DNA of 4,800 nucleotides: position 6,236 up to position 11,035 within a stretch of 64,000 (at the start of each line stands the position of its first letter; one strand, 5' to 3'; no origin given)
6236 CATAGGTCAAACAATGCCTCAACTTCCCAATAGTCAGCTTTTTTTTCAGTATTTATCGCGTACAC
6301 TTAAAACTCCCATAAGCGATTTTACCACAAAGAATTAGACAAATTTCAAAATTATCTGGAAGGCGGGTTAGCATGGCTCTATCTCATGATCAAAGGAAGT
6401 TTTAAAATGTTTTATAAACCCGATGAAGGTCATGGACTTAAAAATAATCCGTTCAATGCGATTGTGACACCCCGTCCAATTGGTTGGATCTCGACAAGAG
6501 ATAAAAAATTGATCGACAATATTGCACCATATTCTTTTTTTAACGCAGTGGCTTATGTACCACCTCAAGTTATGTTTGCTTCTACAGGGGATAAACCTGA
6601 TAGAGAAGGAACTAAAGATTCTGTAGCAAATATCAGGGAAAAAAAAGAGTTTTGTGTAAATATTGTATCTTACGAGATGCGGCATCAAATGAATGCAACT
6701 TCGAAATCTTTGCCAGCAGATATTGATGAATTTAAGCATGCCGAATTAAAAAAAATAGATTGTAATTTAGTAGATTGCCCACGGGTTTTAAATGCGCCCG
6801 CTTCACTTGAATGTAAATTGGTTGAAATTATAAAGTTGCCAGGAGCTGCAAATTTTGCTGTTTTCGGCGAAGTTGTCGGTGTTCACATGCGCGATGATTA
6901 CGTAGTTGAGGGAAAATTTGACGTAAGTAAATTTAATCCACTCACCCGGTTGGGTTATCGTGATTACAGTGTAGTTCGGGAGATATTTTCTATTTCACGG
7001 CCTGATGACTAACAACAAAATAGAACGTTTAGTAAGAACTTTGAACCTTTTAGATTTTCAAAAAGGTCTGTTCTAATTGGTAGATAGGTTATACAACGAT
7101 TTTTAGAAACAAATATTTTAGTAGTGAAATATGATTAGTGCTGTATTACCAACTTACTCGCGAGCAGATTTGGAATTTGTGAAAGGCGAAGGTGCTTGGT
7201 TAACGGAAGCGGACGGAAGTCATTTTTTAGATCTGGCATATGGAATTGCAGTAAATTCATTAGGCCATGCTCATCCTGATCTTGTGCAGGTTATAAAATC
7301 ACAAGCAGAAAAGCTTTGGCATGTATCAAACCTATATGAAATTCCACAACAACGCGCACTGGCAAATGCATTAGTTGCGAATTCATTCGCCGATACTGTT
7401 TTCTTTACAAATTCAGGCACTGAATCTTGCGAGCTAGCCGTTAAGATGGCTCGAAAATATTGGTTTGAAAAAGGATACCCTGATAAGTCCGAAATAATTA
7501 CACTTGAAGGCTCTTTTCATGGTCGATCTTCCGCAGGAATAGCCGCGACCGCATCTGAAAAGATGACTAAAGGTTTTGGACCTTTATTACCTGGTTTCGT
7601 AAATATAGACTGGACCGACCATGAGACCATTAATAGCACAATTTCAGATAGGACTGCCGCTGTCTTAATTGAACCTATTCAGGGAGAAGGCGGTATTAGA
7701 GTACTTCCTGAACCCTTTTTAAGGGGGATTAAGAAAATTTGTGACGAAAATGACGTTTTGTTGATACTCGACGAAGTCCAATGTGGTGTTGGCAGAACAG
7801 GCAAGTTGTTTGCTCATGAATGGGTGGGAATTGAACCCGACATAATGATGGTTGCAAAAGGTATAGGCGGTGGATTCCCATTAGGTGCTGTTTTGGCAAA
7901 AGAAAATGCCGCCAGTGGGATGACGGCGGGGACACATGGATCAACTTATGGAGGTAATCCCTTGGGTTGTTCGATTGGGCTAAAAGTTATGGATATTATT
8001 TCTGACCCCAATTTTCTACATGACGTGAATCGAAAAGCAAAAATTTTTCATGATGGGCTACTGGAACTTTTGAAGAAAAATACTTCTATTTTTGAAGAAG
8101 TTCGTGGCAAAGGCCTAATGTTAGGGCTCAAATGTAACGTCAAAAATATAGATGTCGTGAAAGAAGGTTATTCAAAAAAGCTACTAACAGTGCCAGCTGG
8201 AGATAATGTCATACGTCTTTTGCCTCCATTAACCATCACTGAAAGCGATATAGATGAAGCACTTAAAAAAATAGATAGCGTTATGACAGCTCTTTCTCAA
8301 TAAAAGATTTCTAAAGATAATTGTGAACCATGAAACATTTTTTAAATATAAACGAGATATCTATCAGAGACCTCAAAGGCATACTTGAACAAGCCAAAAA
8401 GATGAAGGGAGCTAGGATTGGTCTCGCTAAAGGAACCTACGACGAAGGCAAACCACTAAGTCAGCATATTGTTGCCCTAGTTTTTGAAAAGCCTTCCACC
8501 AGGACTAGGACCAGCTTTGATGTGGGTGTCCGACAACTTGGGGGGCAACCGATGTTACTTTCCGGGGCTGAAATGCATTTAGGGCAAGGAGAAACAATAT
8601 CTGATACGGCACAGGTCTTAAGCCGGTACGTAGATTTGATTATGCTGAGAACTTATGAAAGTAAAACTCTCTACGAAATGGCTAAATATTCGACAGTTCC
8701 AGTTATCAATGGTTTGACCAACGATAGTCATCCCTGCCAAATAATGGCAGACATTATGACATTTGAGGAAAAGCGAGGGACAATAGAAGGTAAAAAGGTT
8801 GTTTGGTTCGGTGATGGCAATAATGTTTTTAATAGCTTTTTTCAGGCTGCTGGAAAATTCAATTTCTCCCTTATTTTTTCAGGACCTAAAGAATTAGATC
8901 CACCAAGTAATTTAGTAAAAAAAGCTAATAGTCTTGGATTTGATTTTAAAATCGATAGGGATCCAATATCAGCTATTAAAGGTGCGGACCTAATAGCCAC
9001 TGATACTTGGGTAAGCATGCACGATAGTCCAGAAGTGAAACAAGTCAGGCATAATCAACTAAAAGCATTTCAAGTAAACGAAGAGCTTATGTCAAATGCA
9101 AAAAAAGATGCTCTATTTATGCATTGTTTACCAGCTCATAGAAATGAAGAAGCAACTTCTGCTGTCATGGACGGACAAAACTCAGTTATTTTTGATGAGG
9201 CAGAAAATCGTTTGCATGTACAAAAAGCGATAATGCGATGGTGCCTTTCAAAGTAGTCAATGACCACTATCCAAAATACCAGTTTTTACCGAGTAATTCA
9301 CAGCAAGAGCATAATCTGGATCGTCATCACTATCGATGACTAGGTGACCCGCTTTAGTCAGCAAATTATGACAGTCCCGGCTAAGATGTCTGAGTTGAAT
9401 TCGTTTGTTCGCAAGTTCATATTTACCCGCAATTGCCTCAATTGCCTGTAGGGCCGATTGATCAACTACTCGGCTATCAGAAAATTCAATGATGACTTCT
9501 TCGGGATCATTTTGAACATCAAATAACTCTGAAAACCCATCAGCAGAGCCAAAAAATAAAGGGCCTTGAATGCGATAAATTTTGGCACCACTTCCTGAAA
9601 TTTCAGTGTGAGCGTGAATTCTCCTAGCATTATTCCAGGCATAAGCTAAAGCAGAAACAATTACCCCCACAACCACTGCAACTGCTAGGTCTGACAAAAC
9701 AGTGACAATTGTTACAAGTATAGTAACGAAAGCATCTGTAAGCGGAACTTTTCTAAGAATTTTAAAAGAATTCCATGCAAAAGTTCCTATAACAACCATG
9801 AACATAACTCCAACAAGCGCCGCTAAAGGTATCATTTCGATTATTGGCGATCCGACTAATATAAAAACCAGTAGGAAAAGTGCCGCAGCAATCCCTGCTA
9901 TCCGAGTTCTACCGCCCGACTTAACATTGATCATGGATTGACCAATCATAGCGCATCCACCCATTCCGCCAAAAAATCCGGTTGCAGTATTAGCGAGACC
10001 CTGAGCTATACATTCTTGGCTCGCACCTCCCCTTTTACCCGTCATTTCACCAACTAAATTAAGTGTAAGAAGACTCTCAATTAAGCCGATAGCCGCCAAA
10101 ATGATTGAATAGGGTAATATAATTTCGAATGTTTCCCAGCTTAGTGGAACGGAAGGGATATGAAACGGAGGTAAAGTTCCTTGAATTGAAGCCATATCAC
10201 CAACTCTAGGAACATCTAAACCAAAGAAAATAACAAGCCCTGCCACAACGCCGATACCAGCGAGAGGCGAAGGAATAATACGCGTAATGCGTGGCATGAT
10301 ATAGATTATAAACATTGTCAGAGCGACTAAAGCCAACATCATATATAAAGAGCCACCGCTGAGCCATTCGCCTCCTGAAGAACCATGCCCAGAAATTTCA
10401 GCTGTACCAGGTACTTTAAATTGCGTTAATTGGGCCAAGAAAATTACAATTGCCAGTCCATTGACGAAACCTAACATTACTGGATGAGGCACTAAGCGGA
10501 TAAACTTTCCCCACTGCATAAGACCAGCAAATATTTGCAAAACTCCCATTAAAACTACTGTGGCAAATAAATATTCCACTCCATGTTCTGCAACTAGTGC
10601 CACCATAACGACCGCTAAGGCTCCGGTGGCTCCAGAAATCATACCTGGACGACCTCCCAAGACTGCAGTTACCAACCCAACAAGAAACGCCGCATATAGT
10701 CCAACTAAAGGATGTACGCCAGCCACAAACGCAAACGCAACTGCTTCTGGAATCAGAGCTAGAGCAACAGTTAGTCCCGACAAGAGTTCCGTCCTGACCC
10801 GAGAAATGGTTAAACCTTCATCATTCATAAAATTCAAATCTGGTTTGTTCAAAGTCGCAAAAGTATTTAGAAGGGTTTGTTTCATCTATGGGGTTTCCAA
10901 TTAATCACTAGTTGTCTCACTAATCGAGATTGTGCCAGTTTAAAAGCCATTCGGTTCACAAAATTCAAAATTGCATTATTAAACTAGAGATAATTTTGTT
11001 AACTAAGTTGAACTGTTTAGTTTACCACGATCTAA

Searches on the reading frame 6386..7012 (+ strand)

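Call 42: search_protein_families(library=pfam, max_evalue=0.00001, proteins=[window:6386-7012:+])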
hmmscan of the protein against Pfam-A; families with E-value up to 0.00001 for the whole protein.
window:6386-7012:+ (208 aa): 1 family
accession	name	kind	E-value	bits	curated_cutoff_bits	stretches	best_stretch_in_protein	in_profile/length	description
PF01613.24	Flavin_Reduct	-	6.5e-20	72.2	27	1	29-171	5-136/153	Flavin reductase like domain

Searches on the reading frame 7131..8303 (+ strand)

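Call 42: search_protein_families(library=pfam, max_evalue=0.00001, proteins=[window:7131-8303:+])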
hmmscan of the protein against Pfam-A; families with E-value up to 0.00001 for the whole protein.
window:7131-8303:+ (390 aa): 1 family
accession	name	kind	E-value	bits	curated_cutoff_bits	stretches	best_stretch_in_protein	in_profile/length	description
PF00202.27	Aminotran_3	-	6.9e-117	391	30.5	1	14-384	11-402/403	Aminotransferase class-III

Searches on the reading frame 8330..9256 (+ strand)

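Call 42: search_protein_families(library=pfam, max_evalue=0.00001, proteins=[window:8330-9256:+])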
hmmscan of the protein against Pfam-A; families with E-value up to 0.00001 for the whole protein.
window:8330-9256:+ (308 aa): 2 families
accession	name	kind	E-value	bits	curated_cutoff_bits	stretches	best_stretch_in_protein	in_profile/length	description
PF00185.30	OTCace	-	2.1e-49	168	29.4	1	153-304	1-156/157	Aspartate/ornithine carbamoyltransferase, Asp/Orn binding domain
PF02729.26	OTCace_N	-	1.2e-45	155.7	29.9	1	2-147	1-148/148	Aspartate/ornithine carbamoyltransferase, carbamoyl-P binding domain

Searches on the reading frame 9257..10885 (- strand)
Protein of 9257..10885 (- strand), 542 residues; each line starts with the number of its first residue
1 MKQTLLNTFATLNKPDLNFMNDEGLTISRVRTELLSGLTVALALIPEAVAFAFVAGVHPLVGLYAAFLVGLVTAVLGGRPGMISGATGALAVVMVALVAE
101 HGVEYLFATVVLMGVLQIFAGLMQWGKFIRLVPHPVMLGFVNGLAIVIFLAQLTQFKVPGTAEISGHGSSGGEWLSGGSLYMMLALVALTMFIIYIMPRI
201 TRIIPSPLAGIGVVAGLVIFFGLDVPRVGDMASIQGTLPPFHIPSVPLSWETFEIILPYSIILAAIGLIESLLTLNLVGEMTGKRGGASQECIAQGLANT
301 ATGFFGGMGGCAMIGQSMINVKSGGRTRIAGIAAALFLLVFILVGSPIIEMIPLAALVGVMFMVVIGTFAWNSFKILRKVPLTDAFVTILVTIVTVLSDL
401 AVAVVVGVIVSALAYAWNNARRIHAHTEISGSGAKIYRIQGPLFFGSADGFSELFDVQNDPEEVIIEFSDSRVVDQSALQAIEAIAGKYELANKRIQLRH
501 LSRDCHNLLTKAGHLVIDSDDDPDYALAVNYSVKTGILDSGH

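Call 42: search_protein_families(library=pfam, max_evalue=0.00001, proteins=[window:9257-10885:-])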
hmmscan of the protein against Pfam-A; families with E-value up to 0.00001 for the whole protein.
window:9257-10885:- (542 aa): 2 families
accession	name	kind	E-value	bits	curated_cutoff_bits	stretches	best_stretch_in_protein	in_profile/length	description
PF00916.26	Sulfate_transp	-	9.5e-53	179.7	23.2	1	32-389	3-378/380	Sulfate permease family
PF01740.26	STAS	-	7.1e-09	35.8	22.6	1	433-514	9-93/106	STAS domain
